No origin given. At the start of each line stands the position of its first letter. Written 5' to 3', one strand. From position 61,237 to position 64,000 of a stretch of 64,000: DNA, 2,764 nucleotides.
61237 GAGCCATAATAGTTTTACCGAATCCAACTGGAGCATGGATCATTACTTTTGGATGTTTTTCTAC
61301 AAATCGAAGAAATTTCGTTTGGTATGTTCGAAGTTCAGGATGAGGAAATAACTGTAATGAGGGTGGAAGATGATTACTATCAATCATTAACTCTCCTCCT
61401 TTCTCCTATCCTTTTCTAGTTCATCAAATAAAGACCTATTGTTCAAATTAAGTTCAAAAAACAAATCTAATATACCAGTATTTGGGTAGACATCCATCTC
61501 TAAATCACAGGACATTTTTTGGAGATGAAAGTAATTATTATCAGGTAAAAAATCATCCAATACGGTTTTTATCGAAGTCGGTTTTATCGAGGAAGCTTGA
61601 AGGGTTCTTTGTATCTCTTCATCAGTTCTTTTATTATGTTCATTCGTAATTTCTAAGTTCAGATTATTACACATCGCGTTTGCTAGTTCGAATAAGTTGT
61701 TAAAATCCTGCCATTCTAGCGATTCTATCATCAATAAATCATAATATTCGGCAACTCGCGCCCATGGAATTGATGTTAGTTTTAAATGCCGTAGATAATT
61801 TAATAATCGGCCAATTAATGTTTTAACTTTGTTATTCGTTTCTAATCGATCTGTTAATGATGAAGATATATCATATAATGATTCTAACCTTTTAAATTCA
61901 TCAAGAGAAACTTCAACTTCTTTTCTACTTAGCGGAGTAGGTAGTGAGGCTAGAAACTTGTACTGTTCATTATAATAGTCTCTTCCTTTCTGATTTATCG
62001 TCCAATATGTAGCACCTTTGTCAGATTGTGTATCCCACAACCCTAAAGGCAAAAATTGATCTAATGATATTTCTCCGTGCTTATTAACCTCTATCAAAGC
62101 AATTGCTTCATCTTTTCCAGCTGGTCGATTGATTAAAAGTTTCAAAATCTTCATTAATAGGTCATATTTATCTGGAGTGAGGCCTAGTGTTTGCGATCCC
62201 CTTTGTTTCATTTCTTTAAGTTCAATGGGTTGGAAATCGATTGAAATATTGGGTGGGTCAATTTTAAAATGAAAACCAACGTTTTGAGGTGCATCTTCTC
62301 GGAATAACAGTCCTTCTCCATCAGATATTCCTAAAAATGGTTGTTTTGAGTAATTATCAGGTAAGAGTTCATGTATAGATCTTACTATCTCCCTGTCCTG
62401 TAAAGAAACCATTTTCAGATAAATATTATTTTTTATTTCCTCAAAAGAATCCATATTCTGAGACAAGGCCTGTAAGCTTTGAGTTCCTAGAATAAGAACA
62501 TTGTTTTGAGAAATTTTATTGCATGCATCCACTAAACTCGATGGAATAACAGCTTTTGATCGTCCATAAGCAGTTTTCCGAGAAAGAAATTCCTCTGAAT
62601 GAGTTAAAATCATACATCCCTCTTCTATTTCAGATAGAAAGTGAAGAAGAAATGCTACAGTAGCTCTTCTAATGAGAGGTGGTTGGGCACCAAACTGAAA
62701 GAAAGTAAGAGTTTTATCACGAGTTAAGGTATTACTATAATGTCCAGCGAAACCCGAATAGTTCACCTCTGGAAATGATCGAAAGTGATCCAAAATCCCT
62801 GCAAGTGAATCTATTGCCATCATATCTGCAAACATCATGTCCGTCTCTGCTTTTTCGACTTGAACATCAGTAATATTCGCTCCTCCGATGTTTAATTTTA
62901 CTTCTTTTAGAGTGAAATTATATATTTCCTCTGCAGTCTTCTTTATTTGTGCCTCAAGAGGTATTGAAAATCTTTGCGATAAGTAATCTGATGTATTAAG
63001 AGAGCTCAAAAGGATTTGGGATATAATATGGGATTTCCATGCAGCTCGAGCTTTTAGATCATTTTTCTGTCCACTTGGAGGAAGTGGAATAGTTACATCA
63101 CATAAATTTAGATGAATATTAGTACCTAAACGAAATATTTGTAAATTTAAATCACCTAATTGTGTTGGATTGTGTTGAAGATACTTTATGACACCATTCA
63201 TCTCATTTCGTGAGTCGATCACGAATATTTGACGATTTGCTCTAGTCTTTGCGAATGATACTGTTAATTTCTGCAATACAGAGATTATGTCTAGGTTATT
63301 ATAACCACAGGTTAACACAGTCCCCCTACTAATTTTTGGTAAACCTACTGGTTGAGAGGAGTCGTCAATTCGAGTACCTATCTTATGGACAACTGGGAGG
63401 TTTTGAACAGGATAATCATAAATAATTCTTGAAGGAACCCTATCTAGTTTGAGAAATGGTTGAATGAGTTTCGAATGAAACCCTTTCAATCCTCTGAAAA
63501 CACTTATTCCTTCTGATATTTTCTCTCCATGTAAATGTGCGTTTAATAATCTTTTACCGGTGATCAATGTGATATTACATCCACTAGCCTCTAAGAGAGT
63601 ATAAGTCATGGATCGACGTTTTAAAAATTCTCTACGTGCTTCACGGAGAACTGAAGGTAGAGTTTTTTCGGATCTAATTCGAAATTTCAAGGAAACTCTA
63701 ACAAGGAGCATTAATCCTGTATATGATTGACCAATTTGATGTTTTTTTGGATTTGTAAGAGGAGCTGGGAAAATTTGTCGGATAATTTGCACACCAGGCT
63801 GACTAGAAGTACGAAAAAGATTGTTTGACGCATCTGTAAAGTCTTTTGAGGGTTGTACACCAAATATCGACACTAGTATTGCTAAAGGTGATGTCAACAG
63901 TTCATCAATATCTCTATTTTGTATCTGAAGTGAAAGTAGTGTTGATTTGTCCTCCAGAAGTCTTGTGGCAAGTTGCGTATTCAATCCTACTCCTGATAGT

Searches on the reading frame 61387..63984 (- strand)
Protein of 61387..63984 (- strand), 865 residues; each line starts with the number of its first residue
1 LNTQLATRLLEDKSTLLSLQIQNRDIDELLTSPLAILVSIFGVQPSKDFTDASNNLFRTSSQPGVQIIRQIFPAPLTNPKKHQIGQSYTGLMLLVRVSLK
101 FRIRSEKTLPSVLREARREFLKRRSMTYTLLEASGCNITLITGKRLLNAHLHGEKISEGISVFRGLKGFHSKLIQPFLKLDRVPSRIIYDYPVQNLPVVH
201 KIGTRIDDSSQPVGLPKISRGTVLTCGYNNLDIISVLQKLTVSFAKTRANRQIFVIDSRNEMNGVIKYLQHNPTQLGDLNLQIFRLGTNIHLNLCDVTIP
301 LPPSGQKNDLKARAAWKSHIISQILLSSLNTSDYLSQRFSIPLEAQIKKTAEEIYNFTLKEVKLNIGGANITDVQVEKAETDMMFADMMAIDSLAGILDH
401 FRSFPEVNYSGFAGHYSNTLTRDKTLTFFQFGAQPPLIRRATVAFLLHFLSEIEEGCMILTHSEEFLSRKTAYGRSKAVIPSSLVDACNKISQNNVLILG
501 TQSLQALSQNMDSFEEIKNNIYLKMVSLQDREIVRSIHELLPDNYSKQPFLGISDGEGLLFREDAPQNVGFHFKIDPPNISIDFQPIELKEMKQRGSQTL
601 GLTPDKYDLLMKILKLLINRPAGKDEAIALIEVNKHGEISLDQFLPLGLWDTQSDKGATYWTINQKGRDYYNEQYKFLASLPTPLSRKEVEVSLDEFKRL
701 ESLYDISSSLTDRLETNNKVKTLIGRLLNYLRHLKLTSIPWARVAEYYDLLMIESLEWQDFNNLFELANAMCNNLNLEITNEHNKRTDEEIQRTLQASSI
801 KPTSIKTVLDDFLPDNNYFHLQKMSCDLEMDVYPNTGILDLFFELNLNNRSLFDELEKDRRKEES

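Call 3: search_protein_families(library=pfam, proteins=[window:61387-63984:-], max_evalue=1)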
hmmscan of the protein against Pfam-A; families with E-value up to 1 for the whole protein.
window:61387-63984:- (865 aa): 0 families

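Call 46: search_protein_families(library=ncbifam, proteins=[window:61387-63984:-], max_evalue=0.1)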
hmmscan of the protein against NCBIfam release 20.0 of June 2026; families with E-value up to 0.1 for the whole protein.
window:61387-63984:- (865 aa): 0 families

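Call 54: search_protein_families(library=padloc, proteins=[window:61387-63984:-], max_evalue=0.01)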
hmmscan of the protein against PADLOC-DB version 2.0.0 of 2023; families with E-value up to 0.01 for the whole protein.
window:61387-63984:- (865 aa): 0 families

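Call 60: search_solved_structures(query=A6, max_evalue=1, show_alignments=1)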
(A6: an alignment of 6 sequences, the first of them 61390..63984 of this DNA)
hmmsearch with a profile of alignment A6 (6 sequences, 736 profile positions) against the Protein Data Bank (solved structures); distinct sequences matched with E-value up to 1: 0.
